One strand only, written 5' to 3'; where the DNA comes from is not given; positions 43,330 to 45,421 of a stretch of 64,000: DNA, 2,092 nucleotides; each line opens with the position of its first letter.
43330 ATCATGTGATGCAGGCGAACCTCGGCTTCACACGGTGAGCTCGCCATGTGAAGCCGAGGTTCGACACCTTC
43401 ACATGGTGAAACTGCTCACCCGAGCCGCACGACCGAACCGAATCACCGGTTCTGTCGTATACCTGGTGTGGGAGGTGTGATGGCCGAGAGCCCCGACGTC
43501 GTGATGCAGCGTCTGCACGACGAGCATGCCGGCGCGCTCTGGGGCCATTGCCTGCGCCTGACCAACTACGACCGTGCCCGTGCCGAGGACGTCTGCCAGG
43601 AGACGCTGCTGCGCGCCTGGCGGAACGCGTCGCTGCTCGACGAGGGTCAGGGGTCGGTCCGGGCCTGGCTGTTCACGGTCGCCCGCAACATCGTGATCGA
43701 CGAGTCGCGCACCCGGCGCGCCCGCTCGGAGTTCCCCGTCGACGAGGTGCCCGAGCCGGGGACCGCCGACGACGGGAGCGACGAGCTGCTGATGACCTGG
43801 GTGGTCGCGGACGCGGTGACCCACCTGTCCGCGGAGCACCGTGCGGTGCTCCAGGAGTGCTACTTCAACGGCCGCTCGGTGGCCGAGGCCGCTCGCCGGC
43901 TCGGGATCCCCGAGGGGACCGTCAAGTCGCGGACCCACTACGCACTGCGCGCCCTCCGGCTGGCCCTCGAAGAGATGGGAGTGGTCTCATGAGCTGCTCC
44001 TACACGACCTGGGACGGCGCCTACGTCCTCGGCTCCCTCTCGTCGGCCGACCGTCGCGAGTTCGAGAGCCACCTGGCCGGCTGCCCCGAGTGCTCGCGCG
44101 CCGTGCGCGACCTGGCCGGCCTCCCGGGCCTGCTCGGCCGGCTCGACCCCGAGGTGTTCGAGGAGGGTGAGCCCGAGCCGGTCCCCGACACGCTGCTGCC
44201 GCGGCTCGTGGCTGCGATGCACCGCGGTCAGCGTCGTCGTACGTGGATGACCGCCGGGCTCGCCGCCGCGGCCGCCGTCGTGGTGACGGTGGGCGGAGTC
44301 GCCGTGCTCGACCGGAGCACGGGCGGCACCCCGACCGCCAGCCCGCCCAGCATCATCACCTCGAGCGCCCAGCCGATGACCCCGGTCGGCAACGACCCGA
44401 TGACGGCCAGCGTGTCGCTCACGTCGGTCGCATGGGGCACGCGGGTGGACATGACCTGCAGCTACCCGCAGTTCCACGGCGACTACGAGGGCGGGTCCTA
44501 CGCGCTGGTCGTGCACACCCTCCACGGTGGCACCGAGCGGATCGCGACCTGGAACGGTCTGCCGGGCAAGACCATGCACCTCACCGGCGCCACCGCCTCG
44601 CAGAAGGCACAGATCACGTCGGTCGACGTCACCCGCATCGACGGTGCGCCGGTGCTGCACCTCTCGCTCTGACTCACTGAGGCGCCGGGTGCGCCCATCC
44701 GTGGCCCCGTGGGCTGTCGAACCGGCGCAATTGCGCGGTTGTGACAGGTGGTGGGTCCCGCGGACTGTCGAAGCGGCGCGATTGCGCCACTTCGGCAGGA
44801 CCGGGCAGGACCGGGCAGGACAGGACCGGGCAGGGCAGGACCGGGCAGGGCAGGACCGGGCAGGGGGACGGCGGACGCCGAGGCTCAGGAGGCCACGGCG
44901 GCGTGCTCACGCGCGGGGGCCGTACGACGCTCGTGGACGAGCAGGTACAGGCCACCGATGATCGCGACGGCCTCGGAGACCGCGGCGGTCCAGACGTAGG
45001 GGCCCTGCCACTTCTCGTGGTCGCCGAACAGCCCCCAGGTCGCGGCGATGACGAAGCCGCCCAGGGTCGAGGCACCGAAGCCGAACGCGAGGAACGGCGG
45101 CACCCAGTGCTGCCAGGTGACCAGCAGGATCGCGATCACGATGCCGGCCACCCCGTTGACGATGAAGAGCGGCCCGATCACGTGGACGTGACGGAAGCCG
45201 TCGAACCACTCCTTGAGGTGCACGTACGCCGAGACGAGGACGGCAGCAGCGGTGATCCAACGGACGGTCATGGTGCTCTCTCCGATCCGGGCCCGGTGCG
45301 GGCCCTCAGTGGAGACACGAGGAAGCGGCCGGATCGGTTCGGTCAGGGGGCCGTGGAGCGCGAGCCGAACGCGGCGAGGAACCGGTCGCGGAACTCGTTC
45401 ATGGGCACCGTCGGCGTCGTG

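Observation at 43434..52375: A local SigL-like ECF regulon readable from sequence: five spaced promoter matches across 9 kb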

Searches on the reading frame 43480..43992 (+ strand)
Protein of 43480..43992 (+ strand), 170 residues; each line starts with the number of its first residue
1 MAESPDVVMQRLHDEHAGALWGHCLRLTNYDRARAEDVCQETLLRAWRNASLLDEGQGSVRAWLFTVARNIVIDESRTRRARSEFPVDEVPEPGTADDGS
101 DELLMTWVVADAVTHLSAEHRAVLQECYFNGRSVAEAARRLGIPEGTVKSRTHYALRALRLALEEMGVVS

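Call 12: search_protein_families(library=pfam, proteins=[window:43480-43992:+], max_evalue=0.01)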
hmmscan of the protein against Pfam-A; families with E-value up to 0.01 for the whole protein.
window:43480-43992:+ (170 aa): 9 families
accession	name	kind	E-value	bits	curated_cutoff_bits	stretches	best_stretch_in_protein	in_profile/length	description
PF04542.20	Sigma70_r2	-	4.8e-16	58.8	24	1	13-80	2-69/71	Sigma-70 region 2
PF04545.22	Sigma70_r4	-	6.3e-14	51.7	24.1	1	115-160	4-49/50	Sigma-70, region 4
PF08281.18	Sigma70_r4_2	-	1.4e-11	44.3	25.7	1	110-159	5-54/54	Sigma-70, region 4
PF07638.17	Sigma70_ECF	-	0.00014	22.3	21.1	1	58-156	73-176/185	ECF sigma factor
PF13518.12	HTH_28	-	0.0013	19.2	25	1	126-150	7-31/52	Helix-turn-helix domain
PF01527.26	HTH_Tnp_1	-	0.0019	18.8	24.1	0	122-147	14-39/75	Transposase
PF22029.2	PhyR_sigma2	-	0.0031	18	27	1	31-67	18-53/55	Sigma2 domain of PhyR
PF05331.17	DUF742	-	0.0054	17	27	1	103-149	24-73/114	Protein of unknown function (DUF742)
PF13384.12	HTH_23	-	0.0077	16.5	24.6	0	130-149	16-35/50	Homeodomain-like domain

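Call 14: search_protein_families(library=ncbifam, proteins=[window:43480-43992:+], max_evalue=0.001)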
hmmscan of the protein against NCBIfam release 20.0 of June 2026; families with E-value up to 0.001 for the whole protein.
window:43480-43992:+ (170 aa): 78 families (the best 25 are shown)
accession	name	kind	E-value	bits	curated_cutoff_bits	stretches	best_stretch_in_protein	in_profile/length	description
NF007227.0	PRK09645.1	subfamily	5.9e-68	228.2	202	1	5-168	11-175/177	sigma-70 family RNA polymerase sigma factor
TIGR02983.1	SigE-fam_strep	subfamily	7.2e-26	91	141.55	1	12-165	11-160/162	SigE family RNA polymerase sigma factor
NF010500.0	PRK13919.1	subfamily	2.7e-24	86.4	226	1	8-165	24-185/186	putative RNA polymerase sigma E protein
NF007225.0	PRK09643.1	equivalog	1.7e-22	80.1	190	1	10-161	30-180/204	RNA polymerase sigma factor SigM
NF007228.0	PRK09646.1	subfamily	6.3e-22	78.2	226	1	9-164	32-191/194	ECF RNA polymerase sigma factor SigK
TIGR02937.1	sigma70-ECF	superfamily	2.4e-21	76.1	42.9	1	12-163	6-165/165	sigma-70 family RNA polymerase sigma factor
NF009166.1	PRK12513.1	equivalog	2.8e-21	76.1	206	1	11-168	26-191/193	RNA polymerase sigma factor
NF009172.0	PRK12519.1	subfamily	3.6e-21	75.6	222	1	7-165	29-191/194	RNA polymerase sigma factor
NF009168.0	PRK12515.1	subfamily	4.3e-21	75.3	236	1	6-168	21-184/189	RNA polymerase sigma factor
NF008890.0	PRK11924.1-3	equivalog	1.1e-20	73.9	284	1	31-164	62-202/205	RNA polymerase sigma factor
NF004113.0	PRK05602.1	equivalog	3e-20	72.7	208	1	10-165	48-203/211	RNA polymerase sigma factor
NF009189.0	PRK12537.1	equivalog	2.2e-19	69.7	261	1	8-163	24-181/182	RNA polymerase sigma factor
TIGR02959.1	SigZ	equivalog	4.1e-19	69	168.65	1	31-165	18-150/170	RNA polymerase sigma factor SigZ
NF009178.0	PRK12526.1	equivalog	5.6e-19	68.5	301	1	32-165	67-208/211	RNA polymerase sigma factor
NF007216.0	PRK09638.1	equivalog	1.1e-18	67.7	194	1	7-166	18-177/180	RNA polymerase sigma factor SigY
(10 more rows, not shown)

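Call 29: search_solved_structures(query=window:43480-43992:+, max_evalue=0.00001, show_alignments=1)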
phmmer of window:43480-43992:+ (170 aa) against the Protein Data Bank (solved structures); distinct sequences matched with E-value up to 0.00001: 13.
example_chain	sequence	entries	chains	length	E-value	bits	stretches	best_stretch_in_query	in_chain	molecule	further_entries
6dv9_F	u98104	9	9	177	3.9e-46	160.1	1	6-169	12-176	ECF RNA polymerase sigma factor SigL | RNA polymerase sigma factor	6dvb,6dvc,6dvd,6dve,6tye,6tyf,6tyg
3hug_A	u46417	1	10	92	1.3e-20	77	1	90-169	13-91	RNA polymerase sigma factor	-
2q1z_A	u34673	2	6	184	1.6e-14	57.3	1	31-161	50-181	RpoE, ECF SigE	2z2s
4nqw_A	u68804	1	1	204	4.5e-14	55.8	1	11-164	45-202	ECF RNA polymerase sigma factor SigK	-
6dxo_A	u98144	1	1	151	1.1e-11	48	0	10-80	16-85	RNA polymerase ECF-subfamily sigma factor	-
9m9d_F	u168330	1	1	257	1.4e-10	44.5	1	13-161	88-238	ECF RNA polymerase sigma factor SigE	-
9m9e_F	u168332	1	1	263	1.5e-10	44.4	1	13-161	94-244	ECF RNA polymerase sigma factor SigE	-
9m98_F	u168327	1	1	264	1.5e-10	44.4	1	13-161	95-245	ECF RNA polymerase sigma factor SigE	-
5wuq_A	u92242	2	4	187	8.4e-10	41.9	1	19-165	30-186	ECF RNA polymerase sigma factor SigW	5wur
5uxx_A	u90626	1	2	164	5.5e-09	39.3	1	32-160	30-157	RNA polymerase sigma factor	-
5zx2_F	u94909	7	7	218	9.2e-09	38.5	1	19-164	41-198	ECF RNA polymerase sigma factor SigH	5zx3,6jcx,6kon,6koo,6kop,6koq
6jcy_F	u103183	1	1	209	2e-08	37.4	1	19-164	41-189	ECF RNA polymerase sigma factor SigH,ECF RNA polymerase sigma factor SigE,ECF RNA polymera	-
7qh5_A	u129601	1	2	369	1.1e-07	35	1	20-75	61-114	RNA polymerase sigma factor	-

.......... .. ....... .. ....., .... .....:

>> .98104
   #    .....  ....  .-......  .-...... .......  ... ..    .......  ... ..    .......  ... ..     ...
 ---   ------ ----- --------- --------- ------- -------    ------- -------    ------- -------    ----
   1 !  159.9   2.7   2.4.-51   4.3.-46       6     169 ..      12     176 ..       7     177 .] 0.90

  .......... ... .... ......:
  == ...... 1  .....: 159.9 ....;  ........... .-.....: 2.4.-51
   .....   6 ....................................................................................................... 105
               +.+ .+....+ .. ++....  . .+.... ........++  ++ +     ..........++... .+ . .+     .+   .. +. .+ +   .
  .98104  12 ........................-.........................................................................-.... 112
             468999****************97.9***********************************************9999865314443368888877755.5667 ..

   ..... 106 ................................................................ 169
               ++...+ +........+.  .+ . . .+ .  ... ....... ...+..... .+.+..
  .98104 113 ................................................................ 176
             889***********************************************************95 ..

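Call 48: find_homologous_proteins(query=window:43480-43992:+, max_evalue=1e-30)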
Query window:43480-43992:+ (170 aa): 7761 proteins with E <= 1e-30 among 8000 candidates; the best 120 are listed.
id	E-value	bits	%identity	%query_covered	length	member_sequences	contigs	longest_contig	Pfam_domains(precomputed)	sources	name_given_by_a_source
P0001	3.1e-105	367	98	100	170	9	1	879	PF04545.23,PF04542.21,PF08281.19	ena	-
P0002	2.7e-104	364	97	100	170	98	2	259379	PF04545.23,PF04542.21,PF08281.19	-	-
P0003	1.5e-99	348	92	100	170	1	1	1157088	PF04545.23,PF04542.21,PF08281.19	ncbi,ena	-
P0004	1.6e-95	335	91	100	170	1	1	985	PF04545.23,PF04542.21,PF08281.19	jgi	jgi:RNA polymerase sigma-70 factor, ECF subfamily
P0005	5.3e-95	334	89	100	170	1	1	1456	PF04545.23,PF04542.21,PF08281.19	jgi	jgi:RNA polymerase sigma-70 factor (ECF subfamily)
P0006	5.7e-95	334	91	100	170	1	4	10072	PF04545.23,PF04542.21,PF08281.19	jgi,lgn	jgi:RNA polymerase sigma-70 factor (ECF subfamily)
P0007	3.2e-94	331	89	100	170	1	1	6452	PF04545.23,PF04542.21,PF08281.19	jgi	jgi:RNA polymerase sigma-70 factor (ECF subfamily)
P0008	4.8e-94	331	88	100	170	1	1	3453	PF04545.23,PF04542.21,PF08281.19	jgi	jgi:RNA polymerase sigma-70 factor, ECF subfamily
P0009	1.6e-93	329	89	100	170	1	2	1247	PF07638.18,PF04545.23,PF04542.21,PF08281.19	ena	-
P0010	2.6e-93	328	88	100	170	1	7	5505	PF07638.18,PF04545.23,PF04542.21,PF08281.19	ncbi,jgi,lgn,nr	ncbi:MAG TPA: sigma-70 family RNA polymerase sigma factor [Nocardioides sp.]|jgi:RNA polymerase sigm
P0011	4.9e-93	327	88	100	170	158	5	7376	PF04545.23,PF04542.21,PF08281.19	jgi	jgi:RNA polymerase sigma-70 factor, ECF subfamily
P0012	6.4e-93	327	88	100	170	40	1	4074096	PF04545.23,PF04542.21,PF08281.19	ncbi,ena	-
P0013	7.8e-93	327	88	100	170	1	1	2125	PF07638.18,PF04545.23,PF04542.21,PF08281.19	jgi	jgi:RNA polymerase sigma-70 factor (ECF subfamily)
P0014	1.0e-92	326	88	99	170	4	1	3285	PF04545.23,PF04542.21,PF08281.19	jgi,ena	jgi:RNA polymerase sigma-70 factor (ECF subfamily)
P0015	1.2e-92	326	89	100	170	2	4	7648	PF04545.23,PF04542.21,PF08281.19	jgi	jgi:RNA polymerase sigma-70 factor, ECF subfamily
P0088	1.1e-75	271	78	95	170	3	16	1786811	PF04545.23,PF04542.21,PF08281.19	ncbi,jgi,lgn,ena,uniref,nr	ncbi:sigma-70 family RNA polymerase sigma factor [Nocardioides sp. WL0053]|jgi:RNA polymerase sigma-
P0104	4.1e-75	269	74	99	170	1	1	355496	PF04545.23,PF04542.21,PF08281.19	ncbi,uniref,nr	ncbi:sigma-70 family RNA polymerase sigma factor [Nocardioides antri]|uniref:RNA polymerase sigma fa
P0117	1.4e-74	267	75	95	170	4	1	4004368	PF04545.23,PF04542.21,PF08281.19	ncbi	ncbi:sigma-70 family RNA polymerase sigma factor [Nocardioides luti]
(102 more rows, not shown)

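Call 49: find_encoding_contigs(protein=P0117, flank=10000, max_places=1)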
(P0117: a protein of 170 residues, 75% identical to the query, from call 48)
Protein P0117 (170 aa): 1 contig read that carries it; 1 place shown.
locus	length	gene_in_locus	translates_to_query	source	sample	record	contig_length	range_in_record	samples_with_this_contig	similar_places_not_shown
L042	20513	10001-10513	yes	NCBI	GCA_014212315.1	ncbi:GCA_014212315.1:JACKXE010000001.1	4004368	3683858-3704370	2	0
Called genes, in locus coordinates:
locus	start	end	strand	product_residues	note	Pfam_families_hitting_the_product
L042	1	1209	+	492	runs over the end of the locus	-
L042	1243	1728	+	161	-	PF10604:Polyketide_cyc2, PF03364:Polyketide_cyc (weak)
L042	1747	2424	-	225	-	PF00702:Hydrolase, PF13419:HAD_2 (weak)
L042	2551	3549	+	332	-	PF00248:Aldo_ket_red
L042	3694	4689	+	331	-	PF09678:Caa3_CtaG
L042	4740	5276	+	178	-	PF00075:RNase_H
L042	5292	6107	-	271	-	PF03988:DUF347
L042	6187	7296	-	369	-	PF01370:Epimerase, PF04321:RmlD_sub_bind (weak), PF13460:NAD_binding_10 (weak), PF22917:PRISE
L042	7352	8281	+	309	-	PF03547:Mem_trans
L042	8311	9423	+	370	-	PF06224:AlkZ-like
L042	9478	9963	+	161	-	PF07452:CHRD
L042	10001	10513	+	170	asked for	PF04542:Sigma70_r2, PF08281:Sigma70_r4_2, PF04545:Sigma70_r4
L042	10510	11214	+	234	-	PF13490:zf-HC2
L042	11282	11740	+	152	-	PF13806:Rieske_2 (faint), PF00355:Rieske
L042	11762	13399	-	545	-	PF02463:SMC_N (faint), PF13191:AAA_16 (faint), PF13476:AAA_23 (faint), PF13555:AAA_29 (faint), PF00005:ABC_tran, PF07728:AAA_5 (faint), PF00005:ABC_tran, PF13401:AAA_22 (weak), +2 more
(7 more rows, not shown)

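Call 50: find_encoding_contigs(protein=P0104, flank=10000, max_places=1)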
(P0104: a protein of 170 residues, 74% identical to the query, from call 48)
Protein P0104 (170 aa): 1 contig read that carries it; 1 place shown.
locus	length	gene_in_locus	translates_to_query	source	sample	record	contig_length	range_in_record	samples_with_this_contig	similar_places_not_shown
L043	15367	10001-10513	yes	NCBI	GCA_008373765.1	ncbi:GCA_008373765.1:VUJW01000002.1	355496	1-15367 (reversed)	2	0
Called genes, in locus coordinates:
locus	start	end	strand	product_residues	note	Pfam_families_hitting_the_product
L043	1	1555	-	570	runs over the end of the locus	PF04183:IucA_IucC, PF06276:FhuF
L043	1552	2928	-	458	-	PF00282:Pyridoxal_deC, PF00155:Aminotran_1_2 (weak)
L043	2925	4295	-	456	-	PF00202:Aminotran_3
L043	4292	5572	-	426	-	PF00278:Orn_DAP_Arg_deC, PF01168:Ala_racemase_N, PF02784:Orn_Arg_deC_N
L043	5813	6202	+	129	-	PF04341:DUF485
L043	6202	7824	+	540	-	PF00474:SSF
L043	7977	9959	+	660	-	PF16177:ACAS_N, PF00501:AMP-binding, PF13193:AMP-binding_C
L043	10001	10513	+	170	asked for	PF04542:Sigma70_r2, PF08281:Sigma70_r4_2, PF04545:Sigma70_r4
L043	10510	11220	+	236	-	PF13490:zf-HC2 (weak)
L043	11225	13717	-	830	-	PF01066:CDP-OH_P_transf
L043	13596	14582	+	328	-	-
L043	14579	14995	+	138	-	PF01242:PTPS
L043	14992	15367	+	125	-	?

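Call 51: find_encoding_contigs(protein=P0088, flank=10000, max_places=1)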
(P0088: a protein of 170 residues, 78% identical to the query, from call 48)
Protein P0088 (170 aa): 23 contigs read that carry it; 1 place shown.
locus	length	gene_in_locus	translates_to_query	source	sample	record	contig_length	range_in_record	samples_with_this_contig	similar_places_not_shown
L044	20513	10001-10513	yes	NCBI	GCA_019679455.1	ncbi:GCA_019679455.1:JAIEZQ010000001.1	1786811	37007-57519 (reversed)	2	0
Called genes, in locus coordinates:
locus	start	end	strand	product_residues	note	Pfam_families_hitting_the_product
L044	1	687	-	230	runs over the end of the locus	PF01872:RibD_C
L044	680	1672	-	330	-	PF03706:LPG_synthase_TM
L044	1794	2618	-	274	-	PF13649:Methyltransf_25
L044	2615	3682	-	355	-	PF13439:Glyco_transf_4, PF20706:GT4-conflict, PF00534:Glycos_transf_1, PF13692:Glyco_trans_1_4, PF13524:Glyco_trans_1_2 (weak)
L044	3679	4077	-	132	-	PF01242:PTPS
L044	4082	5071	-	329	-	-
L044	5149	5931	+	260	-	PF01066:CDP-OH_P_transf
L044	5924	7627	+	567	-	-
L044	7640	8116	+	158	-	-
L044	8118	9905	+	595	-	PF19291:TREH_N, PF00723:Glyco_hydro_15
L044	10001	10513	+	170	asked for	PF04542:Sigma70_r2, PF08281:Sigma70_r4_2, PF04545:Sigma70_r4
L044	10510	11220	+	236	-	PF13490:zf-HC2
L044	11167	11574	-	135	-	-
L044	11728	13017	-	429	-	PF06081:ArAE_1, PF13515:FUSC_2 (weak)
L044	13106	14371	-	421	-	PF13527:Acetyltransf_9, PF13508:Acetyltransf_7 (faint), PF17668:Acetyltransf_17, PF13530:SCP2_2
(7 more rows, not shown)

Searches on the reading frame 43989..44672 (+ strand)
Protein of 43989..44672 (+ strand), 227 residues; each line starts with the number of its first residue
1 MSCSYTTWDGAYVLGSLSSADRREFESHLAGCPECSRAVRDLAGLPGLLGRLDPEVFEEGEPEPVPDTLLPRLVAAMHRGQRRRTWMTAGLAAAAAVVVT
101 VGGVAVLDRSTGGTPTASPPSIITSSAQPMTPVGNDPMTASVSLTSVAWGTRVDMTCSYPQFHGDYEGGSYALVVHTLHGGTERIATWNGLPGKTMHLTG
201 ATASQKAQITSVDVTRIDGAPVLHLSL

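Call 12: search_protein_families(library=pfam, proteins=[window:43989-44672:+], max_evalue=0.01)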
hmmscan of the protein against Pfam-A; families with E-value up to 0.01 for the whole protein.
window:43989-44672:+ (227 aa): 1 family
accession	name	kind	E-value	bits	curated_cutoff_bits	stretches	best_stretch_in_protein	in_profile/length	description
PF13490.11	zf-HC2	-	3.1e-08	34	22.2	1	10-35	9-34/35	Putative zinc-finger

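Call 14: search_protein_families(library=ncbifam, proteins=[window:43989-44672:+], max_evalue=0.001)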
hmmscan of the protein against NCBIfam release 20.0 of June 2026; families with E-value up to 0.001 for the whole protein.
window:43989-44672:+ (227 aa): 3 families
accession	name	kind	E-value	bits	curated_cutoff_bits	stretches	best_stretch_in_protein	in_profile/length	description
NF052375.1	antisigma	equivalog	3.2e-15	56.7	100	1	10-122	3-117/217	anti-sigma factor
NF038083.1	CU044_5270_fam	subfamily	0.00035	20.5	100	1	72-131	11-72/284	CU044_5270 family protein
NF010501.0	PRK13920.1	subfamily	0.0004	20.1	225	0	11-105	10-95/213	putative anti-sigmaE protein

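Call 30: search_solved_structures(query=window:43989-44672:+, max_evalue=0.01, show_alignments=1)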
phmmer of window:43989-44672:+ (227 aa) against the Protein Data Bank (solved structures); distinct sequences matched with E-value up to 0.01: 1.
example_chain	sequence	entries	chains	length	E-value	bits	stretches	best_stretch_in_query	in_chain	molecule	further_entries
3hug_B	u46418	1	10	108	2.2e-20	76.3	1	5-79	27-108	PROBABLE CONSERVED MEMBRANE PROTEIN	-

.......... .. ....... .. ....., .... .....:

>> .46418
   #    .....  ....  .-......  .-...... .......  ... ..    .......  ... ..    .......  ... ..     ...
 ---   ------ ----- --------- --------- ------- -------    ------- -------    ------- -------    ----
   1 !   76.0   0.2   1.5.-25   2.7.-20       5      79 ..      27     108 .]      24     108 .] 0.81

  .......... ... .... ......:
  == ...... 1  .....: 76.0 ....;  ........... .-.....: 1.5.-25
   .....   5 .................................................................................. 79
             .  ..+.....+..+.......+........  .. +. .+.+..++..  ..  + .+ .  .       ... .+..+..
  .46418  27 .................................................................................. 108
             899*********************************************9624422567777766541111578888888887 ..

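Call 73: predict_structure(alignment_id=A1)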
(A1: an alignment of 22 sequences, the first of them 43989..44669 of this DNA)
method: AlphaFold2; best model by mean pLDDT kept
length: 227 residues; sequences in the alignment: 22
mean_pLDDT: 70.6   pTM: 0.57
mean pLDDT of the five models: 70.6, 69.9, 69.4, 68.4, 67.8
residues with pLDDT >= 90: 59; 70-90: 77; 50-70: 26; < 50: 65
segments of 3 or more residues with pLDDT < 50: 46-63, 81-124
pLDDT, mean of each block of 10 residues (from residue 1): 81 86 89 87 59 43 51 54 43 34 28 34 65 90 89 90 61 93 89 85 92 91 95
secondary structure, 60 per line:
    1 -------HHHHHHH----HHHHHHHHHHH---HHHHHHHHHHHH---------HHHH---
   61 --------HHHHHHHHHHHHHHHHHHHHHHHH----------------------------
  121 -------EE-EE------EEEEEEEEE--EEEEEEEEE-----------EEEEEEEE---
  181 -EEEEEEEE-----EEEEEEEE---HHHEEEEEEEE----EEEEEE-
elements in order: H8-14 H19-29 H33-44 H54-57 H69-92 E139-147 E150-158 E170-177 E182-189 E195-202 E209-216 E221-226

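Call 75: fold_search(model_id=the predicted structure, library=pdb)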
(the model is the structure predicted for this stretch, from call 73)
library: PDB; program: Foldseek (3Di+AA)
matches with E <= 10: 1871; with E <= 0.001: 0
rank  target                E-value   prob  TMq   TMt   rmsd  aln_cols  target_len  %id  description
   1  6a79_H                1.2e-02  0.95  0.22  0.37   7.3       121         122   10  Crystal structure of the fifth immunoglobulin domain (Ig5) of human Robo1 in complex with the mutant scFv fragment (P1 (released 2019-01-30)
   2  9wsv_H                2.0e-02  0.80  0.20  0.22   7.5       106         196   11  Cryo-EM structure of DAMGO-muOR-arrestin-1-Fab30 complex (released 2025-11-26)
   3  7n4m_H                2.9e-02  0.84  0.20  0.33   6.8        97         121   11  Crystal structure of SARS-CoV-2 receptor binding domain in complex with neutralizing human antibody WRAIR-2151. (released 2021-11-10)
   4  7whi_G                2.9e-02  0.72  0.21  0.34   6.5       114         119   18  The state 2 complex structure of Omicron spike with Bn03 (2-up RBD, 4 nanobodies) (released 2022-05-11)
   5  8jkf_H                3.1e-02  0.84  0.21  0.36   6.0       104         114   10  CryoEM structure of sNS1 complexed with Fab 3G2 (released 2024-12-11)
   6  7vpy_A                3.1e-02  0.75  0.22  0.36   7.2       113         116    7  Crystal structure of the neutralizing nanobody P86 against SARS-CoV-2 (released 2022-07-20)
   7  9mtj_M                3.2e-02  0.85  0.22  0.35   5.4       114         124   10  Structure of porcine Fab 15-5 in complex with influenza H1N1 A/Solomon Island/3/2006 hemagglutinin (released 2025-09-24)
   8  7k8u_H                3.2e-02  0.72  0.22  0.39   8.4       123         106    8  Structure of the SARS-CoV-2 S 6P trimer in complex with the human neutralizing antibody Fab fragment, C104 (released 2020-10-21)
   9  8cw9_C                3.2e-02  0.57  0.19  0.29   7.1       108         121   15  Prefusion-stabilized hMPV fusion protein bound to ADI-61026 and MPE8 Fabs (released 2022-08-10)
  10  8ftg_C                3.9e-02  0.85  0.24  0.40   5.9       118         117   13  Biophysical and Structural Characterization of an Anti-Caffeine VHH Antibody (released 2023-06-07)
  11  6fv0_F                3.9e-02  0.80  0.21  0.36   8.2       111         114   14  Crystal structure of the TPR domain of KLC1 in complex with the C-terminal peptide of torsinA (released 2018-03-28)
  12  4bfb_D                4.1e-02  0.89  0.25  0.43   6.0       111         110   11  BACE2 XAPERONE COMPLEX (released 2013-05-29)
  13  7yp2_L                4.1e-02  0.89  0.22  0.37   5.8        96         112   14  Cryo-EM structure of EBV gHgL-gp42 in complex with mAb 6H2 (localized refinement) (released 2024-01-31)
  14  7km6_h                4.1e-02  0.85  0.25  0.31   7.0       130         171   12  APOBEC3B antibody 5G7 Fv-clasp (released 2021-05-12)
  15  6ol7_E                4.1e-02  0.82  0.20  0.35   7.2       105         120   13  Crystal structure of glVRC01 scFv in complex with anti-idiotype iv8 scFv (released 2019-07-24)
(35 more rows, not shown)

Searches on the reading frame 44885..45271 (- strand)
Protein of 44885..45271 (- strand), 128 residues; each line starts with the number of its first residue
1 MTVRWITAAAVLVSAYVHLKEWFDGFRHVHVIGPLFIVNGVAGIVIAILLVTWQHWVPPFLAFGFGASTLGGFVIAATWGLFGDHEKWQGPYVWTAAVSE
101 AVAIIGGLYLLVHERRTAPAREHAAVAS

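Call 12: search_protein_families(library=pfam, proteins=[window:44885-45271:-], max_evalue=0.01)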
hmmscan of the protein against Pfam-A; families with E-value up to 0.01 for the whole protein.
window:44885-45271:- (128 aa): 0 families

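Call 14: search_protein_families(library=ncbifam, proteins=[window:44885-45271:-], max_evalue=0.001)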
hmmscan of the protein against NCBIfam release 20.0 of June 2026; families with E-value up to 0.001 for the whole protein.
window:44885-45271:- (128 aa): 0 families

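Call 61: search_protein_families(library=pfam, proteins=[window:44885-45271:-], max_evalue=1)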
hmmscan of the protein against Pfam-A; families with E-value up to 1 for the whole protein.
window:44885-45271:- (128 aa): 2 families
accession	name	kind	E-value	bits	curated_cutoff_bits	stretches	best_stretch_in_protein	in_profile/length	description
PF03729.18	DUF308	-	0.61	10.8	25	0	39-112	2-73/73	Short repeat of unknown function (DUF308)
PF24287.1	DUF7475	-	0.65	10.7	31.3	1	3-110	15-114/115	Family of unknown function (DUF7475)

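Call 65: find_homologous_proteins(query=window:44885-45271:-, max_evalue=0.001)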
Query window:44885-45271:- (128 aa): 519 proteins with E <= 0.001 among 580 candidates; the best 120 are listed.
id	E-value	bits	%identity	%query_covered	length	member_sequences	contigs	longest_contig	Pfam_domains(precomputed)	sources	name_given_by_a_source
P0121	6.3e-73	261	93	100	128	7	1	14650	-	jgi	jgi:hypothetical protein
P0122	9.8e-71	254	91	100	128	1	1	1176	-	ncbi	-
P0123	1.4e-70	254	91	100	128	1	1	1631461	-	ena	-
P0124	1.4e-68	247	89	100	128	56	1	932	-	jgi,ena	-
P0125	1.5e-67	244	86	100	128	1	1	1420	-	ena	-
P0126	2.3e-66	240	91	100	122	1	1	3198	-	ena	-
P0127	3.6e-65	236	84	100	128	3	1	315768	-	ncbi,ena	-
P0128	4.9e-65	236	86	100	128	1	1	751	-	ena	-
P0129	9.5e-65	235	84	100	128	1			-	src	-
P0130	1.1e-64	235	84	100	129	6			-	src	-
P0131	1.1e-62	228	82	99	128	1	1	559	-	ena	-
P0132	2.6e-62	227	83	100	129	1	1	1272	-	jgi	jgi:hypothetical protein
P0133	2.8e-62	227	82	100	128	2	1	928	-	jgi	jgi:hypothetical protein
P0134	5.9e-62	226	80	100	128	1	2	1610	-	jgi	jgi:hypothetical protein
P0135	1.5e-61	225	81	100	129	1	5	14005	-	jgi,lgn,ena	jgi:hypothetical protein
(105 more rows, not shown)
